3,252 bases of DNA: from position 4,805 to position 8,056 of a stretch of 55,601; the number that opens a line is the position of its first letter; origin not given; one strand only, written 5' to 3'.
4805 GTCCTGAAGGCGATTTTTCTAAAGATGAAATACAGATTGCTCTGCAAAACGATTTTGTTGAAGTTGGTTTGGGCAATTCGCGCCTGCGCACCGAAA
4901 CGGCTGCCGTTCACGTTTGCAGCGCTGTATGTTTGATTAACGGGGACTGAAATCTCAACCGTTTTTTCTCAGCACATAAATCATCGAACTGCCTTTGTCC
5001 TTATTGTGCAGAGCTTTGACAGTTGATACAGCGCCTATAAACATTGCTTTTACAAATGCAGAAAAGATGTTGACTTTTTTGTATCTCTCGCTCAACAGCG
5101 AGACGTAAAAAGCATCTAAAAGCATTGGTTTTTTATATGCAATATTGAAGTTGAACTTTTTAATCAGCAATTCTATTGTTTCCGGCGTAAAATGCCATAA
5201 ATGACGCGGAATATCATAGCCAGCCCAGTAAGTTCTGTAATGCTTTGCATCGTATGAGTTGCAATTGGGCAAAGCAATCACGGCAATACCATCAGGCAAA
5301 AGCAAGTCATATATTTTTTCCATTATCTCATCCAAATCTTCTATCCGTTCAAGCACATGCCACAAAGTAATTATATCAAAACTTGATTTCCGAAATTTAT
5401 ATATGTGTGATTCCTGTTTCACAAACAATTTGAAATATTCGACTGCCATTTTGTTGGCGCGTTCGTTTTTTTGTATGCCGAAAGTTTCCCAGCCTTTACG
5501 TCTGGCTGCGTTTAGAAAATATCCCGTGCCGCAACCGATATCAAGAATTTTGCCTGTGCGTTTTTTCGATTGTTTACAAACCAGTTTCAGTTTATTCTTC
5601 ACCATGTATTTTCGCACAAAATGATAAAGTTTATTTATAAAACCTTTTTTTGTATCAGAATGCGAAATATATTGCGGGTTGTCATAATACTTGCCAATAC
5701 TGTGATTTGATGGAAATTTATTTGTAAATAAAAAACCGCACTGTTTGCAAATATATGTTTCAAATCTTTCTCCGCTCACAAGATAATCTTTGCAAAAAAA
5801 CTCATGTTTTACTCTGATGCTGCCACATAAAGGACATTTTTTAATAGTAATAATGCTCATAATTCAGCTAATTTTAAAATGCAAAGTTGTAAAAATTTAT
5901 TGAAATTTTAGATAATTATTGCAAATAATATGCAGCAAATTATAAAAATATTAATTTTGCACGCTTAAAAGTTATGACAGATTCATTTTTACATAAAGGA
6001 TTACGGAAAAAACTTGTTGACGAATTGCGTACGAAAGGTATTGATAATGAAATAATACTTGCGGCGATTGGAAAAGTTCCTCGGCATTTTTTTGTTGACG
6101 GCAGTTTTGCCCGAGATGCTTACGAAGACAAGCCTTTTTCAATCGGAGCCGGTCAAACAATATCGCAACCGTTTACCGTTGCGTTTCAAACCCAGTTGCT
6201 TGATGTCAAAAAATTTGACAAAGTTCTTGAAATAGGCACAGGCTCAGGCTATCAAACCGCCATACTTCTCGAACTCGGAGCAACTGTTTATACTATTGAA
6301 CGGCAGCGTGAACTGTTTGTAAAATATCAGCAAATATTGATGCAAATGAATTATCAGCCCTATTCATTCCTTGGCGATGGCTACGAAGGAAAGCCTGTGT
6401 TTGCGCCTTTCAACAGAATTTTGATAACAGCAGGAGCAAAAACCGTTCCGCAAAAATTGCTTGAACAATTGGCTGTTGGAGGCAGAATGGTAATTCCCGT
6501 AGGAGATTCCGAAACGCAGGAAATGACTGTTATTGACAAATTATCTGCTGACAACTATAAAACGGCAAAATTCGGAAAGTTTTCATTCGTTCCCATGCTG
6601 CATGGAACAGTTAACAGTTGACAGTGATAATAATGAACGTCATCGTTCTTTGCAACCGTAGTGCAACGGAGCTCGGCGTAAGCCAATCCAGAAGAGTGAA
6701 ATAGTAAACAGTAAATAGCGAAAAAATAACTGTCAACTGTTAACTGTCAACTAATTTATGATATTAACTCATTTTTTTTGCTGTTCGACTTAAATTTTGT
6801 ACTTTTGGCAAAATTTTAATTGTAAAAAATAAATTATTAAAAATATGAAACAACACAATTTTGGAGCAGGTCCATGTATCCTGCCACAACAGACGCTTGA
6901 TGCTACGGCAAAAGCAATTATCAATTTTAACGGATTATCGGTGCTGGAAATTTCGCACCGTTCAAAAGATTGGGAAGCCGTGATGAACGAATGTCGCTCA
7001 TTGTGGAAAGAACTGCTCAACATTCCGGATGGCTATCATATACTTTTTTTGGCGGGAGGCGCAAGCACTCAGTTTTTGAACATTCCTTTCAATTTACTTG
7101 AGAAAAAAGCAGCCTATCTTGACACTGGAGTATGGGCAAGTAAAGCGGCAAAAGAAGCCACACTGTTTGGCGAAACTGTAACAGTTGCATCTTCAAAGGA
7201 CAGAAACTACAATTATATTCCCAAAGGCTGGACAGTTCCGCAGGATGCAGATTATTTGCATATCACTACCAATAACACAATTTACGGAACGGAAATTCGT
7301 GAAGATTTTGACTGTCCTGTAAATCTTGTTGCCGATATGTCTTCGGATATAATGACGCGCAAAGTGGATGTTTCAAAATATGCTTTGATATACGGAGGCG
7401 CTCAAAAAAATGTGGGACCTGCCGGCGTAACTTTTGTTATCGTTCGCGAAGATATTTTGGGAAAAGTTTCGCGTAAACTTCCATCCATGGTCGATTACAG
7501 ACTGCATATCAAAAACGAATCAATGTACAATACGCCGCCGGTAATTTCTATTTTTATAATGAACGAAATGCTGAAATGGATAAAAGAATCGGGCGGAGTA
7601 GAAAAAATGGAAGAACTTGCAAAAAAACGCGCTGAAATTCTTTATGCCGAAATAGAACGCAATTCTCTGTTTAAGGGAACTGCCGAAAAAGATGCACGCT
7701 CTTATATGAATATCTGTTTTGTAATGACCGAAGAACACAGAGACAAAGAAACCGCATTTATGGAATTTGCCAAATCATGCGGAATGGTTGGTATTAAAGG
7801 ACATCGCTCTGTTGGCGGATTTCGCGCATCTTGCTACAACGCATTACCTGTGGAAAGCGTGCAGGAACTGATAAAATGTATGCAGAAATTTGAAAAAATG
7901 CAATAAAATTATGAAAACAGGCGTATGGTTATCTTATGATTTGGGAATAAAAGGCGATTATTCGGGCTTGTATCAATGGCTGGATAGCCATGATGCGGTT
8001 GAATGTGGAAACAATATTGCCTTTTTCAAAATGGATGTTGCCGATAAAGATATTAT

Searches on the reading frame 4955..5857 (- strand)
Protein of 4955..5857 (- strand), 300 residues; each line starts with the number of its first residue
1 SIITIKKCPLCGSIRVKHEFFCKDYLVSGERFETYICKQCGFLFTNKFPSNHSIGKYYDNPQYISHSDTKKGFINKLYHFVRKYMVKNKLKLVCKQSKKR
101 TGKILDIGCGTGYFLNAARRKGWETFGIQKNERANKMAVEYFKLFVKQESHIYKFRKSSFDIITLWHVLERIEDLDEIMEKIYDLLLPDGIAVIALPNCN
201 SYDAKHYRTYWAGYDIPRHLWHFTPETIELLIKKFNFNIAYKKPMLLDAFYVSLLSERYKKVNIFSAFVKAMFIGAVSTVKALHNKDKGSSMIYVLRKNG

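Call 85: search_protein_families(library=pfam, proteins=[window:4955-5857:-], max_evalue=0.01)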
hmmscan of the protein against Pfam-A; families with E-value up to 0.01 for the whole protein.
window:4955-5857:- (300 aa): 9 families
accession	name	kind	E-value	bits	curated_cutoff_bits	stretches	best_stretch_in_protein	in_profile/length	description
PF13489.12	Methyltransf_23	-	3e-27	95.8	27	1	79-239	3-161/164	Methyltransferase domain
PF08241.18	Methyltransf_11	-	3.5e-12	47.2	21.2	1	105-194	1-95/95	Methyltransferase domain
PF08242.18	Methyltransf_12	-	3.3e-11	44.2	30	1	105-191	1-97/98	Methyltransferase domain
PF13847.12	Methyltransf_31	-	1.5e-09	38.2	27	1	101-198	4-113/145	Methyltransferase domain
PF13649.12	Methyltransf_25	-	2.1e-09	38.4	27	1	104-190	1-97/97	Methyltransferase domain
PF07021.18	MetW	-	3.1e-05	24.1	21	1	100-202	13-115/193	Methionine biosynthesis protein MetW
PF01209.24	Ubie_methyltran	-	0.00099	19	20.1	1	92-194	39-151/233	ubiE/COQ5 methyltransferase family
PF05219.18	DREV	-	0.0014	18.3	26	1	94-196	88-188/265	DREV methyltransferase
PF18912.6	DZR_2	-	0.0079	16.4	27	0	7-44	9-46/56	Double zinc ribbon domain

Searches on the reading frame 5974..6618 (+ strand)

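Call 85: search_protein_families(library=pfam, proteins=[window:5974-6618:+], max_evalue=0.01)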
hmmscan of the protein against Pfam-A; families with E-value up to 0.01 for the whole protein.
window:5974-6618:+ (215 aa): 2 families
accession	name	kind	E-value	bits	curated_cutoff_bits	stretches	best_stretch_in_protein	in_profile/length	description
PF01135.25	PCMT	-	8.6e-53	179.7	20.3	1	12-209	4-206/210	Protein-L-isoaspartate(D-aspartate) O-methyltransferase (PCMT)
PF00398.26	RrnaAD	-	2.4e-05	24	24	1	76-121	26-71/263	Ribosomal RNA adenine dimethylase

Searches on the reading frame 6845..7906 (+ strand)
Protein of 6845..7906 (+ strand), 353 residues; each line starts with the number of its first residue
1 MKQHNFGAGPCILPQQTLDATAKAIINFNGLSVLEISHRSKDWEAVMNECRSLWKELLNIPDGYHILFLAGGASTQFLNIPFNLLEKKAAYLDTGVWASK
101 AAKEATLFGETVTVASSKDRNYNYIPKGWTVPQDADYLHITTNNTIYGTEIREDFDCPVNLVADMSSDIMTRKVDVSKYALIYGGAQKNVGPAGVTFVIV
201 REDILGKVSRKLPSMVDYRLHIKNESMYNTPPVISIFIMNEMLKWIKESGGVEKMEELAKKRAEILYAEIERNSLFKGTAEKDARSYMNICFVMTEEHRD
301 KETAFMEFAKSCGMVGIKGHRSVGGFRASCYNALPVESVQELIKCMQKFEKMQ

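Call 3: search_protein_families(library=pfam, proteins=[window:6845-7906:+], max_evalue=1)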
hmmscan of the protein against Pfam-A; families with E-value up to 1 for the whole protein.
window:6845-7906:+ (353 aa): 1 family
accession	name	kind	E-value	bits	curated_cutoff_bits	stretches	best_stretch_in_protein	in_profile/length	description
PF00266.25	Aminotran_5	-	2.6e-33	115.9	21.5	1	5-342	3-371/371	Aminotransferase class-V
